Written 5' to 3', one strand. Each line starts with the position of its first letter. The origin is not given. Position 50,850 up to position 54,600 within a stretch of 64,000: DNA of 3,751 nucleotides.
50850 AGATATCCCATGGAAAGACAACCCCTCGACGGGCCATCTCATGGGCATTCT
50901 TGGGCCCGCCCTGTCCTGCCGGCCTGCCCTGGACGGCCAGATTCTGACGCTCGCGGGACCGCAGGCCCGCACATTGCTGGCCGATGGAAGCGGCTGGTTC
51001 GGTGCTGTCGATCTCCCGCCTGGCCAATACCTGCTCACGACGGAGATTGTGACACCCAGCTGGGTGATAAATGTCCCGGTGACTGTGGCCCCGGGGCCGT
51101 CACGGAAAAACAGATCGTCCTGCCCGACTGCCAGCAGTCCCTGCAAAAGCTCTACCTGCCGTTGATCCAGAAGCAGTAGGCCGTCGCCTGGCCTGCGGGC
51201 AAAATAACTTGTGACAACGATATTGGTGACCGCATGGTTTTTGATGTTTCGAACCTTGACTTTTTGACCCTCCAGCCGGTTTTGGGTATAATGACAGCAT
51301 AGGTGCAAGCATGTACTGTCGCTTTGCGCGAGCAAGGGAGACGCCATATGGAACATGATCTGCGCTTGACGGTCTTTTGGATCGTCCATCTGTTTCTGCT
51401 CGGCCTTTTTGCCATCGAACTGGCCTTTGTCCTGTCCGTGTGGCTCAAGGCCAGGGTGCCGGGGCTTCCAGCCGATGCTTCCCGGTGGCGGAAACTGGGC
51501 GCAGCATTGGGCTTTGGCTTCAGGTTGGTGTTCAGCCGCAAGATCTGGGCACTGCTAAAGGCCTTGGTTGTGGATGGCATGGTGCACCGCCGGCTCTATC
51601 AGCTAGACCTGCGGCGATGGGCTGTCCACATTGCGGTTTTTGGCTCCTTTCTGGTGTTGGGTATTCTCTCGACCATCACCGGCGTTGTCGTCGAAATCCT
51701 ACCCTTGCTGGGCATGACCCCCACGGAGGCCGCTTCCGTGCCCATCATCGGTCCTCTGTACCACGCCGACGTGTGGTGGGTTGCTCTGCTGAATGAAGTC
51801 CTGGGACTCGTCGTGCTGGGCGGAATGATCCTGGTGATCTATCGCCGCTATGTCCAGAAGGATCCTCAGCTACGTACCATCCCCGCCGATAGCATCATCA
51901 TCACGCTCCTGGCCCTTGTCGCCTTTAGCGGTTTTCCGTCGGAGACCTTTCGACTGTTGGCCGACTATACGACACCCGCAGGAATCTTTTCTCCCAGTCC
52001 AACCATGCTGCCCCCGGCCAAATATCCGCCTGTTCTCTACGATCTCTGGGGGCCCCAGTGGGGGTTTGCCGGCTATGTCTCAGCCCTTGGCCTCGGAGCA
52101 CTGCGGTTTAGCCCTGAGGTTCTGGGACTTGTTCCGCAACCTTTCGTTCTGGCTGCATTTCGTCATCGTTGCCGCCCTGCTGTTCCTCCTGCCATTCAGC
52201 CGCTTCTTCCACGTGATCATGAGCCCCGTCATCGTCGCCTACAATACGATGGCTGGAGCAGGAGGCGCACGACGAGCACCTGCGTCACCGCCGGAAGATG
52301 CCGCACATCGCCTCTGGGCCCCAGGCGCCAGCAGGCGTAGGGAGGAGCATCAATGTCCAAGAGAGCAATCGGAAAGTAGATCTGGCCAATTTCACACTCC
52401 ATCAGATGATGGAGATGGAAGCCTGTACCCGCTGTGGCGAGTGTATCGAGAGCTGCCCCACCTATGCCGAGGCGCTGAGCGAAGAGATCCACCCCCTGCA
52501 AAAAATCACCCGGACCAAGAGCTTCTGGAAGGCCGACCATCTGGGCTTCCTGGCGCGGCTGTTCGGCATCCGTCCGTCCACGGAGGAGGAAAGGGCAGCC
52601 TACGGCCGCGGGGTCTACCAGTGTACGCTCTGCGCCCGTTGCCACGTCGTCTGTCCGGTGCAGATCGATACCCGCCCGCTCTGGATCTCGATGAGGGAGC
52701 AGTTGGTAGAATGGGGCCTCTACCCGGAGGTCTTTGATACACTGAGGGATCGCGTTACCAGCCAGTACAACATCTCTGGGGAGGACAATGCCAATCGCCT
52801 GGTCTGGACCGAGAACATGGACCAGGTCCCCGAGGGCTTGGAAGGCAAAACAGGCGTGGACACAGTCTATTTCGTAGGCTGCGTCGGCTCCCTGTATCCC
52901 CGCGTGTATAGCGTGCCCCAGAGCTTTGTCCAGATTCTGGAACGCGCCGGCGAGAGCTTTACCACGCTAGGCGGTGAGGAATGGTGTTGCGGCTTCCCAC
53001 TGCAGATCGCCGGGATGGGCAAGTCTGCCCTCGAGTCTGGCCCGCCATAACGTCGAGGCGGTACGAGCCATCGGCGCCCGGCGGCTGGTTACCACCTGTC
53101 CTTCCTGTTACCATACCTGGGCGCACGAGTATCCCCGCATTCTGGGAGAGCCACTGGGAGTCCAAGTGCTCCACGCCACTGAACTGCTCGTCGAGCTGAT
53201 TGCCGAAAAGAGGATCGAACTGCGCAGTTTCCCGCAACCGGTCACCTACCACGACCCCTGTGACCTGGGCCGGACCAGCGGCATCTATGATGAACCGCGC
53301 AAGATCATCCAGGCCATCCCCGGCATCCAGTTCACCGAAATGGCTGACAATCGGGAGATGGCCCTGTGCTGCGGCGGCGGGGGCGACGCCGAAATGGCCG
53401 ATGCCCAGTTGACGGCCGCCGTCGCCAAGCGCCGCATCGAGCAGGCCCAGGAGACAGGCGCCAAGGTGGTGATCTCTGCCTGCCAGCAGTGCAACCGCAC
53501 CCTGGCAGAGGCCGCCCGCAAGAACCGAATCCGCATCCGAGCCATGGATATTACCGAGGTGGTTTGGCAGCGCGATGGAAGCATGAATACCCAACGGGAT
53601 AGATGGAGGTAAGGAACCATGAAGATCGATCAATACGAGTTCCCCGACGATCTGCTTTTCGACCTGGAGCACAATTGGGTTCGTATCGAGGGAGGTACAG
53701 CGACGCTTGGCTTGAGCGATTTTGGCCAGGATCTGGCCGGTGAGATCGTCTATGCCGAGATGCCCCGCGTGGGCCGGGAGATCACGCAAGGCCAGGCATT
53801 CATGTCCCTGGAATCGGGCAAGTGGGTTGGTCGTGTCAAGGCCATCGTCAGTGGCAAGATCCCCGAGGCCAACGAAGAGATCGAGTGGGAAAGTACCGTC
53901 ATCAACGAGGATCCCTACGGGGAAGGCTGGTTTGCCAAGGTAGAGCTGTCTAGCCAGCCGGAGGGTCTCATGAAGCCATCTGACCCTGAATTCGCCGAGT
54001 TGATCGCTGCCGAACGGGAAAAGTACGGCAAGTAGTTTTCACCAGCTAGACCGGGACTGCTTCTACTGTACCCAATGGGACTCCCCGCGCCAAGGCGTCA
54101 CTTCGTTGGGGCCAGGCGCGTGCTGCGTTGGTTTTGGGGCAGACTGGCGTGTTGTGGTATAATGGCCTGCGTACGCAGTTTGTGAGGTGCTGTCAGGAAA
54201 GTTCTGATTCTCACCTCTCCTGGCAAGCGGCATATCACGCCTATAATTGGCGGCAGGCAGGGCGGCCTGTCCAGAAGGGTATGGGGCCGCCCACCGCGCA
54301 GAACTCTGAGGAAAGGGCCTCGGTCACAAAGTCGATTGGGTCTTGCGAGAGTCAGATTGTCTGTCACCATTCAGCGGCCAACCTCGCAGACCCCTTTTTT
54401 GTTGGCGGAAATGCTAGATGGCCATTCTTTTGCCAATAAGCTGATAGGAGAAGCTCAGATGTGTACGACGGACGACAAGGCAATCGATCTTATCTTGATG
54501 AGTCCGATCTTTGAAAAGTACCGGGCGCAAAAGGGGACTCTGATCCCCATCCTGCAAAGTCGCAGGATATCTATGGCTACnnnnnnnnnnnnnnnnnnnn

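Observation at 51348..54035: Fused HdrE(cyt b)–HdrD(CCG) membrane oxidoreductase paired with a GcvH-like lipoyl carrier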

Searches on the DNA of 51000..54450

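Call 72: search_rna_families(source=window, start=51000, end=54450, threshold=evalue, max_evalue=1)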
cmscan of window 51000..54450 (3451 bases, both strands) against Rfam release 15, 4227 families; matches with E-value up to 1: 0.
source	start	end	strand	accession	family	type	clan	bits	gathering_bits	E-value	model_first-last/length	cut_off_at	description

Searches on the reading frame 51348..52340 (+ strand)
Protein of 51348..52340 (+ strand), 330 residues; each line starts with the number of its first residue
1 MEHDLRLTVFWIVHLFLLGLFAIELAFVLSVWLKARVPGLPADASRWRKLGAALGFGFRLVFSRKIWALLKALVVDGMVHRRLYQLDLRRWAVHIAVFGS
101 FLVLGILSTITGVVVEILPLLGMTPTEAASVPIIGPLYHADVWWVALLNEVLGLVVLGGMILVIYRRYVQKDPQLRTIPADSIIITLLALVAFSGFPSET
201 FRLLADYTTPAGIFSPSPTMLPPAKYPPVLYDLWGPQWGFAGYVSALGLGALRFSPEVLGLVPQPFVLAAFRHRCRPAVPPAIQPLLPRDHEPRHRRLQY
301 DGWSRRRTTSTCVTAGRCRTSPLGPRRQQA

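Call 5: search_protein_families(library=pfam, proteins=[window:51348-52340:+], max_evalue=0.01)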
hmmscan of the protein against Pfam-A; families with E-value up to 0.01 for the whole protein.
window:51348-52340:+ (330 aa): 1 family
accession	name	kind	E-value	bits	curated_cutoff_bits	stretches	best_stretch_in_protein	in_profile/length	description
PF02665.19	Nitrate_red_gam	-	0.00016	21.8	22.9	1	139-207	81-149/217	Nitrate reductase gamma subunit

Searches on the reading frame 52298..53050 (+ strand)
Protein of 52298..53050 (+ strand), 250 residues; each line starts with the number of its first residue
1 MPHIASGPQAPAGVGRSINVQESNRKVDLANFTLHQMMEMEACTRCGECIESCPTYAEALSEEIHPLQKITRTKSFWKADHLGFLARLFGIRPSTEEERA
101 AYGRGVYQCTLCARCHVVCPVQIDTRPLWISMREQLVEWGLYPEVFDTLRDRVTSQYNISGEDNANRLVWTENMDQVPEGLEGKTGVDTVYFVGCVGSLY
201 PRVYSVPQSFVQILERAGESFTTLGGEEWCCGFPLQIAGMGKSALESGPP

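Call 5: search_protein_families(library=pfam, proteins=[window:52298-53050:+], max_evalue=0.01)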
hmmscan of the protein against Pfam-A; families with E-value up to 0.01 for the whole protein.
window:52298-53050:+ (250 aa): 16 families
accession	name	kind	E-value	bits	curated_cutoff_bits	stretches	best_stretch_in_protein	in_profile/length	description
PF13183.11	Fer4_8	-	1.6e-11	45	27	1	39-123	1-68/68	4Fe-4S dicluster domain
PF13237.11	Fer4_10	-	1.6e-09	38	25.5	1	40-55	6-21/53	4Fe-4S dicluster domain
PF13534.11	Fer4_17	-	6.1e-09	36.7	22.2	1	42-124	1-61/61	4Fe-4S dicluster domain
PF13187.11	Fer4_9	-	4.5e-08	33.4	27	1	32-55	34-49/52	4Fe-4S dicluster domain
PF13484.11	Fer4_16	-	4.6e-07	31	30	1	43-59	2-18/66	4Fe-4S double cluster binding domain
PF12837.12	Fer4_6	-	4.8e-07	29.9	25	1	39-57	5-23/24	4Fe-4S binding domain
PF13746.11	Fer4_18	-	5.7e-07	30.2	27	0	103-126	55-78/114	4Fe-4S dicluster domain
PF00037.32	Fer4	-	2.3e-06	27.6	21.1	1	40-57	5-22/24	4Fe-4S binding domain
PF12797.12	Fer4_2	-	6e-06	26.3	24.5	1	36-55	3-22/22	4Fe-4S binding domain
PF14697.11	Fer4_21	-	6.6e-06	26.6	35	0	33-55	32-53/59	4Fe-4S dicluster domain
PF12838.12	Fer4_7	-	7.8e-06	26.7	27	2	43-123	2-52/52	4Fe-4S dicluster domain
PF12798.12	Fer4_3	-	0.00012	23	27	0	43-56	1-14/15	4Fe-4S binding domain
PF12800.12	Fer4_4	-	0.00024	21.6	24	1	41-56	2-17/17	4Fe-4S binding domain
PF17179.9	Fer4_22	-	0.00038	21.7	27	0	33-55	71-93/95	4Fe-4S dicluster domain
PF02754.22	CCG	-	0.00079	19.9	20.6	1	190-241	2-51/85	Cysteine-rich domain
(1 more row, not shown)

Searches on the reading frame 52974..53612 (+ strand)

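Call 5: search_protein_families(library=pfam, proteins=[window:52974-53612:+], max_evalue=0.01)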
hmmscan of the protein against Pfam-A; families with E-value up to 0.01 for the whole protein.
window:52974-53612:+ (212 aa): 1 family
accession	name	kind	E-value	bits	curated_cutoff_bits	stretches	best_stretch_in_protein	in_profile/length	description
PF02754.22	CCG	-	4.2e-25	88.1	20.6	1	90-177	1-84/85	Cysteine-rich domain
